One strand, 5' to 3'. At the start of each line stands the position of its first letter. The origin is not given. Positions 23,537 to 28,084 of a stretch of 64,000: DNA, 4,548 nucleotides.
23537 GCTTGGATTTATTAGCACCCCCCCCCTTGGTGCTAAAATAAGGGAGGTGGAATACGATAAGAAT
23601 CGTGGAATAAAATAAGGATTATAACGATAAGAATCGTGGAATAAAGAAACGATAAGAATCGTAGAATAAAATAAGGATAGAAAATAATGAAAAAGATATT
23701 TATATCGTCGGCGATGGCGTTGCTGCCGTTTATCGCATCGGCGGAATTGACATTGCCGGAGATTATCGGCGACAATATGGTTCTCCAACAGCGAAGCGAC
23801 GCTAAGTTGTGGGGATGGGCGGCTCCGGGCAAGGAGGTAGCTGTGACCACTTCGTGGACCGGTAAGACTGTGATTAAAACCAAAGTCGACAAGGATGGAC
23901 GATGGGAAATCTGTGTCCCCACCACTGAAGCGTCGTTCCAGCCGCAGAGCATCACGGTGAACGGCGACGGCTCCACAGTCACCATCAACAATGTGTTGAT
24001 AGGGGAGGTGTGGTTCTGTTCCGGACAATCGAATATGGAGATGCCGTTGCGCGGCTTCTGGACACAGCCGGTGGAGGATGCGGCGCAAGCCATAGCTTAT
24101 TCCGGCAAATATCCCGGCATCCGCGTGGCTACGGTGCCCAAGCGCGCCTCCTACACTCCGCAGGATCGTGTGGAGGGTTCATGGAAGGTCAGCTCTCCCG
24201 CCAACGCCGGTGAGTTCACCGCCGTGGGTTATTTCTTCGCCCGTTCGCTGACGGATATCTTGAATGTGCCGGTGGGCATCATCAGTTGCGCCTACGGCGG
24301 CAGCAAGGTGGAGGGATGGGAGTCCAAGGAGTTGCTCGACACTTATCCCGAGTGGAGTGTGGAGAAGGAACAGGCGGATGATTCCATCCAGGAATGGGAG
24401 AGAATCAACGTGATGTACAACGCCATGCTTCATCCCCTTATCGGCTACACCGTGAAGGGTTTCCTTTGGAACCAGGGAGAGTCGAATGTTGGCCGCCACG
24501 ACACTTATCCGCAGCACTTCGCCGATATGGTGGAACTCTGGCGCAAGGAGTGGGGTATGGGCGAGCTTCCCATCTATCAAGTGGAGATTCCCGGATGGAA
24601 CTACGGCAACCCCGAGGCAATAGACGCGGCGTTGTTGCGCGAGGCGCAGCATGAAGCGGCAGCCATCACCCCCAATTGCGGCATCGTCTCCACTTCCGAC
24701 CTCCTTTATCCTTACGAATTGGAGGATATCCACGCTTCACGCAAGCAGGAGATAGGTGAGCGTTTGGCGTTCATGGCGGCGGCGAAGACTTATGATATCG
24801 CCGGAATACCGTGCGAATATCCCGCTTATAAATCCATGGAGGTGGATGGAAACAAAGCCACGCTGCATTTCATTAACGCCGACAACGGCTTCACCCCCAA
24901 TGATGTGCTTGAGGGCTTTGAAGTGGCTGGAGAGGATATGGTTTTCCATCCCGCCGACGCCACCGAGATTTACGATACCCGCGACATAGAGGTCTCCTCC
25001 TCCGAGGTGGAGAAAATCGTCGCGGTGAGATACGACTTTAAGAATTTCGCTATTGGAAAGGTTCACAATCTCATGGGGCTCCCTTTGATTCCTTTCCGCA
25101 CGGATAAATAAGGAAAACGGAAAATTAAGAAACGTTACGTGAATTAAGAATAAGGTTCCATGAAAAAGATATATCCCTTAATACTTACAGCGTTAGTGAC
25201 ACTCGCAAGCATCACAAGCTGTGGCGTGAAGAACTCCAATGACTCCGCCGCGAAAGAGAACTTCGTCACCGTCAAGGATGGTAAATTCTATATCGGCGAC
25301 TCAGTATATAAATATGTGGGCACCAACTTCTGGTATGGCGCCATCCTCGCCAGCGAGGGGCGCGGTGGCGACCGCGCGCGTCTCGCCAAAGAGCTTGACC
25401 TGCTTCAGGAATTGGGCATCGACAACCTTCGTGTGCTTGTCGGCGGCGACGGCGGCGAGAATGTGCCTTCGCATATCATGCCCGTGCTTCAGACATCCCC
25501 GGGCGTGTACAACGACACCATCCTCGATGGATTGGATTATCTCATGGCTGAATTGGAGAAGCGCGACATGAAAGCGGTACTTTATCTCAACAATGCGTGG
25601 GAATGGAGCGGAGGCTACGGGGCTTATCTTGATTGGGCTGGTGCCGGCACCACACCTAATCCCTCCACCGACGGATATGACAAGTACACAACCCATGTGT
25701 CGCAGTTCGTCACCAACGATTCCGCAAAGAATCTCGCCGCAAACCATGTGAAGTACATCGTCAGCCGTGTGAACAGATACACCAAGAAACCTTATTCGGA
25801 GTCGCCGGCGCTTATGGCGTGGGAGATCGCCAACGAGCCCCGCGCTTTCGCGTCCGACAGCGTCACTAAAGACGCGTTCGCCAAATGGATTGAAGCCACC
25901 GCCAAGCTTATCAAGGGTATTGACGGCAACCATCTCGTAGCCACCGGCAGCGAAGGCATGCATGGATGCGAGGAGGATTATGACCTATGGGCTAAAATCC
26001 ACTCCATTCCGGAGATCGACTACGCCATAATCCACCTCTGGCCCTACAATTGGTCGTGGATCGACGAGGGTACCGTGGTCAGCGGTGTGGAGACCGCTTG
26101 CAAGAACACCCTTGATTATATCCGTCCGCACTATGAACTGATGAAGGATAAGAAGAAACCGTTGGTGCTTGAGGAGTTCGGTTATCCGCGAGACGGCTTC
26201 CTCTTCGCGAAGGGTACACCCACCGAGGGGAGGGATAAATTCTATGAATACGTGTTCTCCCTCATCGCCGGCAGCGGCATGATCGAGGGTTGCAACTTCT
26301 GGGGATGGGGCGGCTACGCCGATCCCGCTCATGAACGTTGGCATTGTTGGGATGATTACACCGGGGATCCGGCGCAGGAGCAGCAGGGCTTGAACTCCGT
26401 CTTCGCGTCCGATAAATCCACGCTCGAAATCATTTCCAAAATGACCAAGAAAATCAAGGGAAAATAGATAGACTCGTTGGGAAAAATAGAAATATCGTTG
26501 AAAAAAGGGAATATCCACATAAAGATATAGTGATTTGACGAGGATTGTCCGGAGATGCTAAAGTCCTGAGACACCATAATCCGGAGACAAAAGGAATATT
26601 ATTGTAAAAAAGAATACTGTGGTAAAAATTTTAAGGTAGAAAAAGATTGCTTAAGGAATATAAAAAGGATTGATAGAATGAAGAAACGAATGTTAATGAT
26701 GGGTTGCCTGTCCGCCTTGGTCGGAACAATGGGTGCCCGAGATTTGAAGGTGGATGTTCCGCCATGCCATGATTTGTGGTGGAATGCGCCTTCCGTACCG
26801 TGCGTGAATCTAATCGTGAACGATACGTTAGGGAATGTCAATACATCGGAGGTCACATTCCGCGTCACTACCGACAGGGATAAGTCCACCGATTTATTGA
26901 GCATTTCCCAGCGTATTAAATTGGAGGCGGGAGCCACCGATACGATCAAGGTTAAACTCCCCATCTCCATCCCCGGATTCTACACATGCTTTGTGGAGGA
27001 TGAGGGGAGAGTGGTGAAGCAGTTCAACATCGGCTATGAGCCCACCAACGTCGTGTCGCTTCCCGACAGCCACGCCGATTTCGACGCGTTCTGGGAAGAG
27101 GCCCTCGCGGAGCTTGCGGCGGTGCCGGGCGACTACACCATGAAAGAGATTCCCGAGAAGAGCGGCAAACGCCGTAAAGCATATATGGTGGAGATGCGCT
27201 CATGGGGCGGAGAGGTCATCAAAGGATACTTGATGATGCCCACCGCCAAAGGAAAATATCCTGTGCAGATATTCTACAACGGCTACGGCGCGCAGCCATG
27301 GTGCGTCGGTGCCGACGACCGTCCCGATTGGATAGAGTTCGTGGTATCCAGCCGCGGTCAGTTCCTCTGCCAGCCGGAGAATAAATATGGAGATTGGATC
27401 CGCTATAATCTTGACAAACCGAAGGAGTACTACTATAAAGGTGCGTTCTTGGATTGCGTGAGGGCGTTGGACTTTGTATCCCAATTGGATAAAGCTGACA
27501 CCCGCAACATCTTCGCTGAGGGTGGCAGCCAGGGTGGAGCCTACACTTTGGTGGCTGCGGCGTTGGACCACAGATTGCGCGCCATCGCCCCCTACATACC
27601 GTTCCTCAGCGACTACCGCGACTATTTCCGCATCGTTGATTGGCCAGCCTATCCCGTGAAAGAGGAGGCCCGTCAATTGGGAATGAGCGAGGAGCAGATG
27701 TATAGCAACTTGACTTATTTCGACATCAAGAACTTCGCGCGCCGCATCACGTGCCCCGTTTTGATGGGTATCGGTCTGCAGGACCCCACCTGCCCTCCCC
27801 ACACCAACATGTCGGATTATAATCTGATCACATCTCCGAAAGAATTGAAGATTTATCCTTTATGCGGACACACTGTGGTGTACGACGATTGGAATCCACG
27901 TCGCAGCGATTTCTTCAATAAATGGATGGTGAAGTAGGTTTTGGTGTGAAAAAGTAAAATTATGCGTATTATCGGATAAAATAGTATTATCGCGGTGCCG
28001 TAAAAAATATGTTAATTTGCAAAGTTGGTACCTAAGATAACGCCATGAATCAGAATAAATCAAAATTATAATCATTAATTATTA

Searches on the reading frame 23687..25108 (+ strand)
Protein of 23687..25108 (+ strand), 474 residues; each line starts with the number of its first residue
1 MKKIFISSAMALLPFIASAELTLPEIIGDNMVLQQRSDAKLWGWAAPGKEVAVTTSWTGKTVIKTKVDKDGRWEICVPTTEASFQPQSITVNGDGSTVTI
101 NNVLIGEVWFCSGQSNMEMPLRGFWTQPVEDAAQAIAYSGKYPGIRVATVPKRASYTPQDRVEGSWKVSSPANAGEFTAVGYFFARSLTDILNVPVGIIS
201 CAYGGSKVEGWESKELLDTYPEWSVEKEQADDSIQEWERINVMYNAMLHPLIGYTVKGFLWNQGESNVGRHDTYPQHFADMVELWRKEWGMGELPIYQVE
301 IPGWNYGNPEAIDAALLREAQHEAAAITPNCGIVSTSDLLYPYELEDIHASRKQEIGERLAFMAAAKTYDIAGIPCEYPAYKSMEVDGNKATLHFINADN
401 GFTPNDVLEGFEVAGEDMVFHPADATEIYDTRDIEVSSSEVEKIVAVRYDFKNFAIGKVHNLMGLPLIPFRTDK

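Call 16: search_protein_families(library=pfam, proteins=[window:23687-25108:+], max_evalue=0.001)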
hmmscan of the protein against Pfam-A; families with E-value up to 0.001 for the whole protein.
window:23687-25108:+ (474 aa): 1 family
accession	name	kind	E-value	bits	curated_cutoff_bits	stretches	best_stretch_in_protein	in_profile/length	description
PF03629.24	SASA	-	8.3e-22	78.3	24.8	1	107-362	3-222/226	Carbohydrate esterase, sialic acid-specific acetylesterase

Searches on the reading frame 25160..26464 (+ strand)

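Call 16: search_protein_families(library=pfam, proteins=[window:25160-26464:+], max_evalue=0.001)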
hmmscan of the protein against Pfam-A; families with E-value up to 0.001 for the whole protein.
window:25160-26464:+ (435 aa): 1 family
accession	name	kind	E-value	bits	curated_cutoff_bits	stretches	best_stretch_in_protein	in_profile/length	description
PF00150.24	Cellulase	-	1e-08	35.5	23.5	1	79-343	27-239/272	Cellulase (glycosyl hydrolase family 5)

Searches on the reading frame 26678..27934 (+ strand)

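Call 16: search_protein_families(library=pfam, proteins=[window:26678-27934:+], max_evalue=0.001)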
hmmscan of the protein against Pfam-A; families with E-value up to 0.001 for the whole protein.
window:26678-27934:+ (419 aa): 2 families
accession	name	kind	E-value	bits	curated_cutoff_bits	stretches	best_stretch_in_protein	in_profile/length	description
PF05448.18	AXE1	-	3.9e-54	184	21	1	132-400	21-305/321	Acetyl xylan esterase (AXE1)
PF00326.27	Peptidase_S9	-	2e-09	37.7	22.6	1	255-417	43-206/213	Prolyl oligopeptidase family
